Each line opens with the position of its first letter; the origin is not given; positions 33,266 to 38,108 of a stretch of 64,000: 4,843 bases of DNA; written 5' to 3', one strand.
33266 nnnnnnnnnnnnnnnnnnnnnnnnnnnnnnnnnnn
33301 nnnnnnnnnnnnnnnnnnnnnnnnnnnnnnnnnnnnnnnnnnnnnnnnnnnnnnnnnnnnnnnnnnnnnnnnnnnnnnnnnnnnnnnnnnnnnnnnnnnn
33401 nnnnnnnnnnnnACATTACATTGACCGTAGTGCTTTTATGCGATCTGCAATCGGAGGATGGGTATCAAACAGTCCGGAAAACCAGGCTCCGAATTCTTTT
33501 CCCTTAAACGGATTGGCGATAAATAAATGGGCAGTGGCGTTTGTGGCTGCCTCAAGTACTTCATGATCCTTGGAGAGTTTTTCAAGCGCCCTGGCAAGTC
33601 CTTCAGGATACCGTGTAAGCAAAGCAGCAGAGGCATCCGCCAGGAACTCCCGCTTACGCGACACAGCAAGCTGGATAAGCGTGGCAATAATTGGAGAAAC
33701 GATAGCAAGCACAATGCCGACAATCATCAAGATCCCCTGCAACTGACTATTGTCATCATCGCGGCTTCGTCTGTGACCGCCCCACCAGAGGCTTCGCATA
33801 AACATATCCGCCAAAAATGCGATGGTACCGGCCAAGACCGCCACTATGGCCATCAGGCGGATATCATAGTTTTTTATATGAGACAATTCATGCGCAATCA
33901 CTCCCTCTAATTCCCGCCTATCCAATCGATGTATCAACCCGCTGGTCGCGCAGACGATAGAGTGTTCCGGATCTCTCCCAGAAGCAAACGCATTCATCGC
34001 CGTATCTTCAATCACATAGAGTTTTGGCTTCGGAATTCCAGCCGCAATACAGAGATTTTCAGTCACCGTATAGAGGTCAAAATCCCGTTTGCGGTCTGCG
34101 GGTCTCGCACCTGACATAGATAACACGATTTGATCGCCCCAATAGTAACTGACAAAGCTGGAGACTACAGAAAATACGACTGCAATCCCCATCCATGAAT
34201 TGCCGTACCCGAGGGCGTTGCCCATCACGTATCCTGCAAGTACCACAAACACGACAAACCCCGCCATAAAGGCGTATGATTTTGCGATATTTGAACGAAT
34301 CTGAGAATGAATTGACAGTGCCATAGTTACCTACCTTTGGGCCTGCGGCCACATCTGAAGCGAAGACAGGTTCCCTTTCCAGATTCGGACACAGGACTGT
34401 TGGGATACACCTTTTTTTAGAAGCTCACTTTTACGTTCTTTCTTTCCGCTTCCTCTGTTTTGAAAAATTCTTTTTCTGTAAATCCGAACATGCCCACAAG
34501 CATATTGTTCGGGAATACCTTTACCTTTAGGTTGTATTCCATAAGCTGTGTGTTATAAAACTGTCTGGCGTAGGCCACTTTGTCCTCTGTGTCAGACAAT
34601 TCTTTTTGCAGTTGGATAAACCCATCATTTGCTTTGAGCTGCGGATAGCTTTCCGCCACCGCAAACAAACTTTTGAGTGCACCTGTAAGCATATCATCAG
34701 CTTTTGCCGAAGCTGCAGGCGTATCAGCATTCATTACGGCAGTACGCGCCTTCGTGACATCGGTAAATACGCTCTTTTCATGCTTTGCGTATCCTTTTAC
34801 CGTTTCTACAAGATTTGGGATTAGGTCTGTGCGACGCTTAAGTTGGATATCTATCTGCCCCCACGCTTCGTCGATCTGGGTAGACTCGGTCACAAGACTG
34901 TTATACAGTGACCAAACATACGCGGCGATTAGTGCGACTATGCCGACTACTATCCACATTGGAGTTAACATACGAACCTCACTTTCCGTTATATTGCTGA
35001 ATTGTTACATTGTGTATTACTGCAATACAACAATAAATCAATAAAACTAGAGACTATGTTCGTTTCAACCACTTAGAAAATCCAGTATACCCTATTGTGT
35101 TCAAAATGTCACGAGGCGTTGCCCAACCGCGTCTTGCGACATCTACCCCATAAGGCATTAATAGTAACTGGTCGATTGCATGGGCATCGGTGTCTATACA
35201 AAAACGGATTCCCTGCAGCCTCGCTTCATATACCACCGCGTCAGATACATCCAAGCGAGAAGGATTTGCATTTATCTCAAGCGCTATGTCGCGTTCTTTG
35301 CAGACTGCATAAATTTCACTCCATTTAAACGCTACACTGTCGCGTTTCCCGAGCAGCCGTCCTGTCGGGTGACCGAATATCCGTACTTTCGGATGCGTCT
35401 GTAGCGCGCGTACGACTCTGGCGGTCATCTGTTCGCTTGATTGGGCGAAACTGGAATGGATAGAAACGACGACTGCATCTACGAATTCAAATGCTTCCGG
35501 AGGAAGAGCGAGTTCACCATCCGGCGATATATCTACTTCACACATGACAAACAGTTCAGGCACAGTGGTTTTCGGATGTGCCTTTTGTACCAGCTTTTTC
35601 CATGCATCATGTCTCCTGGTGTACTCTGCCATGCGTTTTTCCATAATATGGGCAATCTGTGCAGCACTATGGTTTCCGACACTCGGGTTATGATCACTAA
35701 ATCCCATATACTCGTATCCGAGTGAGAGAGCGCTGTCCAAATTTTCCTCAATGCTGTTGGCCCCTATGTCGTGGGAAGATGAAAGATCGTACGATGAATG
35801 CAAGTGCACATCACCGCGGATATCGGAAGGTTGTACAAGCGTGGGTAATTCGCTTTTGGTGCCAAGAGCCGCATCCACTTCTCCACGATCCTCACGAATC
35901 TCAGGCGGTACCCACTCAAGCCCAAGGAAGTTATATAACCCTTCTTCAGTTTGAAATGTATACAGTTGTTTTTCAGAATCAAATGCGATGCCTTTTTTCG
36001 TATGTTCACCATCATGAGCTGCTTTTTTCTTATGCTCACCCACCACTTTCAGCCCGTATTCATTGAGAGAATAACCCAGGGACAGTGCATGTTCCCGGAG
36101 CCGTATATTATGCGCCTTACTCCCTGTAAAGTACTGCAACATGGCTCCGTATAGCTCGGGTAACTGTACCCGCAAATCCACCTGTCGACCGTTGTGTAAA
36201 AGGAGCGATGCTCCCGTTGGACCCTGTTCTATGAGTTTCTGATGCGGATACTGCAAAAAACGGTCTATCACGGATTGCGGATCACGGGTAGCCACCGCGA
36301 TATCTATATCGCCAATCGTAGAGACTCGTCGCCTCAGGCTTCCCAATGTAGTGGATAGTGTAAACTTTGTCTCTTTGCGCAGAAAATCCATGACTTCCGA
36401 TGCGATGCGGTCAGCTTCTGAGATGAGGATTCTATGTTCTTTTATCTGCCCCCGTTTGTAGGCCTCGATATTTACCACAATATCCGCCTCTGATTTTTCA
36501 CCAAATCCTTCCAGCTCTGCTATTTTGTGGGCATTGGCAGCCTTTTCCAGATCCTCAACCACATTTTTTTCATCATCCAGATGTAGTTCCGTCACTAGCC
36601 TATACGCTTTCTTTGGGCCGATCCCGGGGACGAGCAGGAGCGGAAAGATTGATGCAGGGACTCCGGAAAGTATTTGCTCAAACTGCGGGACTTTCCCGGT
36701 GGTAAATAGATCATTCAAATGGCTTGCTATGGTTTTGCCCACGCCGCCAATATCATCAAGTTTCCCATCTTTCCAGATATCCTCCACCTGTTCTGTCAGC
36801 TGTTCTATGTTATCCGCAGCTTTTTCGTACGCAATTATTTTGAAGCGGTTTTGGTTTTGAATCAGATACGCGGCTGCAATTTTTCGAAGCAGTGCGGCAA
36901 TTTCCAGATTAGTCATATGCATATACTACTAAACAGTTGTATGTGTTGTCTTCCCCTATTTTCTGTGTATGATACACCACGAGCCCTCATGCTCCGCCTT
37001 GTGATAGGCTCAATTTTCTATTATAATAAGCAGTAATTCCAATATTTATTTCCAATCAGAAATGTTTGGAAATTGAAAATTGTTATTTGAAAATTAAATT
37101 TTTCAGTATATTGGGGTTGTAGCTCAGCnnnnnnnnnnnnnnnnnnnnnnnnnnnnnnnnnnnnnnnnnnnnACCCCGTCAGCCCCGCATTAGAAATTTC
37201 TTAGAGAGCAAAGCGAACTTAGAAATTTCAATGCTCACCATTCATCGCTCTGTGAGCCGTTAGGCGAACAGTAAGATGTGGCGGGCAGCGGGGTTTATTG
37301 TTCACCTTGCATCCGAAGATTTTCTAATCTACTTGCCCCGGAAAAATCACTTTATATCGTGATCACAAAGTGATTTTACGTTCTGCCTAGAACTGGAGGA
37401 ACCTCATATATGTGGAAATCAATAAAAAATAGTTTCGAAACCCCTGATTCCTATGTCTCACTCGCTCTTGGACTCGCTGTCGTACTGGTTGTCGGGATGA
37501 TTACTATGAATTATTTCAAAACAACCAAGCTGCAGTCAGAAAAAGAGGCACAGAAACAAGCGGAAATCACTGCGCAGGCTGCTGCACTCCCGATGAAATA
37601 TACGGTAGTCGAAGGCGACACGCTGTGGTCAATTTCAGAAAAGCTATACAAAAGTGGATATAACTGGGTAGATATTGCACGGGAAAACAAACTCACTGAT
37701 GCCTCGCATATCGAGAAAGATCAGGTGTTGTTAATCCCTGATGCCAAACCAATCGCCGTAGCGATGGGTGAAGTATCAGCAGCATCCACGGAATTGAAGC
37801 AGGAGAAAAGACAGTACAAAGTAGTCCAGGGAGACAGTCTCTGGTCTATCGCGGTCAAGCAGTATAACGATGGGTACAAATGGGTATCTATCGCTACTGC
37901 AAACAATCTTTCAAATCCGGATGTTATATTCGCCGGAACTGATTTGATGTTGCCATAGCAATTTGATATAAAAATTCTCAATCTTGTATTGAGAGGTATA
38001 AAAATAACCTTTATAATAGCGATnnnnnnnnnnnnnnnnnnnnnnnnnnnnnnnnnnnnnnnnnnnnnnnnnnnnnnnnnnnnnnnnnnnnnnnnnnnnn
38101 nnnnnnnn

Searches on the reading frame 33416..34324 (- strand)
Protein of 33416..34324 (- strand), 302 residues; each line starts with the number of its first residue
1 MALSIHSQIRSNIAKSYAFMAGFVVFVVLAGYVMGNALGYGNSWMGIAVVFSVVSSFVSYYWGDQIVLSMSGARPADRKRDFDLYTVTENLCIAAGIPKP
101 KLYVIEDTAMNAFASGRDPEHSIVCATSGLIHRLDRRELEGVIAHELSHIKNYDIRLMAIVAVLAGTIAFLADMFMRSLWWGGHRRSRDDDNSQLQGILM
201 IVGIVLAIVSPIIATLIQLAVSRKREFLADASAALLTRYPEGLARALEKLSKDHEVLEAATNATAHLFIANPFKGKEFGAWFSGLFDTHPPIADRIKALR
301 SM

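Call 19: search_protein_families(library=pfam, proteins=[window:33416-34324:-], max_evalue=0.001)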
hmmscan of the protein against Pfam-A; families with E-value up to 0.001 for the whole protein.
window:33416-34324:- (302 aa): 2 families
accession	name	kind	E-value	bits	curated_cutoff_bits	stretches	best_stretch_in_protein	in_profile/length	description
PF01435.24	Peptidase_M48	-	9.1e-32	110.8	20.3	1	81-301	4-184/186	Peptidase family M48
PF05569.17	Peptidase_M56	-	0.00073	19.2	31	0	131-164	185-218/296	BlaR1 peptidase M56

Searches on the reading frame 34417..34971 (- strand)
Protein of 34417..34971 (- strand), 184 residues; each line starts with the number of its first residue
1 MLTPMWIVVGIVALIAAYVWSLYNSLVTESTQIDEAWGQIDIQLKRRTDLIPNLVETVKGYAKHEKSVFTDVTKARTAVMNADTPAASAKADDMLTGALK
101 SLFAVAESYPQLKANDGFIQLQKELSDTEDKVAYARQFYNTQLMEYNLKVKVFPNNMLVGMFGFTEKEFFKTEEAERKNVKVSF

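Call 19: search_protein_families(library=pfam, proteins=[window:34417-34971:-], max_evalue=0.001)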
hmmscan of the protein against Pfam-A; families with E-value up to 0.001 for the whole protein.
window:34417-34971:- (184 aa): 1 family
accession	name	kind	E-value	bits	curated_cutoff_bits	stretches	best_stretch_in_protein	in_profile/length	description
PF04011.17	LemA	-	2.4e-60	203.1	26.2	1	36-184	1-149/149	LemA family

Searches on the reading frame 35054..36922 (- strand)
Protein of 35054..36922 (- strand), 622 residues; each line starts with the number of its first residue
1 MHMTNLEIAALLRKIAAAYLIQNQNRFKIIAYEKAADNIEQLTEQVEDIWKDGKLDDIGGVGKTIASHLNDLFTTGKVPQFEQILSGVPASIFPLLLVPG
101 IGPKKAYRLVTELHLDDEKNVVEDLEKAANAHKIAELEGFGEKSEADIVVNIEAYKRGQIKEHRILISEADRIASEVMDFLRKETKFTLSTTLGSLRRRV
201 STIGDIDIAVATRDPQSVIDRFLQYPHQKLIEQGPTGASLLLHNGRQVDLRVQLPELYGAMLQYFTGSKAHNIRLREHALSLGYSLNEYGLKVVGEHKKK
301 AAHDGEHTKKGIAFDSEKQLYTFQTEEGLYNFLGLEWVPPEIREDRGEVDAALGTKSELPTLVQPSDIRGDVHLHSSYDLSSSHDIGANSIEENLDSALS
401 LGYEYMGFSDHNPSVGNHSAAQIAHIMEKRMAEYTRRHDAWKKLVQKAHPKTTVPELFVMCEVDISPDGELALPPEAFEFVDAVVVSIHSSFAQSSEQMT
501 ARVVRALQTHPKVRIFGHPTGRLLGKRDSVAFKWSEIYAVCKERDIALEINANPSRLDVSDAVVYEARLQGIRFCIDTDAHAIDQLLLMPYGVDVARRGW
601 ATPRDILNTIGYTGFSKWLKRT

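Call 19: search_protein_families(library=pfam, proteins=[window:35054-36922:-], max_evalue=0.001)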
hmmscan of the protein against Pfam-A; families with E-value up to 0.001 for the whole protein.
window:35054-36922:- (622 aa): 5 families
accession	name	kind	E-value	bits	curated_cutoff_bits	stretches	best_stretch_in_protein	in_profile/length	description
PF14791.11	DNA_pol_B_thumb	-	1.7e-19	69.9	25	1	262-344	2-63/63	DNA polymerase beta thumb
PF14716.13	HHH_8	-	2.4e-14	53.9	30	1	3-77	1-72/73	Helix-hairpin-helix domain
PF14520.12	HHH_5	-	4.4e-09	37.1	27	1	95-150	4-53/57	Helix-hairpin-helix domain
PF02811.25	PHP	-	2.7e-05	25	26.4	1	371-552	1-163/164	PHP domain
PF00633.29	HHH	-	0.00073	19.7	24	0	87-109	5-27/30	Helix-hairpin-helix motif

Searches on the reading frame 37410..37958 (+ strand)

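Call 27: search_protein_families(library=ncbifam, proteins=[window:37410-37958:+], max_evalue=0.001)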
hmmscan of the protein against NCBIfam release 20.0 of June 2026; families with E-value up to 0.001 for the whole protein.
window:37410-37958:+ (182 aa): 12 families
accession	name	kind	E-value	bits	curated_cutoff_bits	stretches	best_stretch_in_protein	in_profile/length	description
NF008399.0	PRK11198.1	equivalog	1.7e-18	67.5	134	2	127-182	89-146/149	peptidoglycan-binding protein LysM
NF010723.1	PRK14125.1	equivalog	3.2e-14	52.6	60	2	28-110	11-85/87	cell division suppressor protein YneA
NF052398.1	Agg_Promo_Fact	equivalog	2.1e-12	47.6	170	2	117-181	13-73/202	aggregation-promoting factor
TIGR02899.1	spore_safA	subfamily_domain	2.8e-10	40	67.85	1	138-182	1-43/44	SafA/ExsA family spore coat assembly protein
NF012230.0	LWXIA_domain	equivalog_domain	1.7e-09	37.6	33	0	61-79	2-20/74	LWXIA domain-containing protein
NF008050.0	PRK10783.1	equivalog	1.3e-07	30.3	508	1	34-160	316-432/457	murein transglycosylase D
NF004974.0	PRK06347.1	equivalog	5.9e-06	25.6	701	1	38-177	385-519/592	1,4-beta-N-acetylmuramoylhydrolase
NF040883.1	amid_act_ActS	equivalog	7.6e-06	25.4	375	0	59-119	31-88/242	amidase activator ActS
NF046106.1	ResusProRpf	equivalog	1.1e-05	25.2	180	0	119-182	192-256/258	resuscitation-promoting factor Rpf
NF047755.1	LIC_10271_M23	exception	6.7e-05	22.7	180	0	55-117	18-77/207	LIC_10271 family cell wall hydrolase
NF050804.1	CellDivDipMCaul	equivalog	9.2e-05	21.4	900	0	35-111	158-231/634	cell division endopeptidase DipM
NF041208.1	celldiv_DipM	equivalog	0.00092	18.5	740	0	51-126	173-241/419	cell division endopeptidase DipM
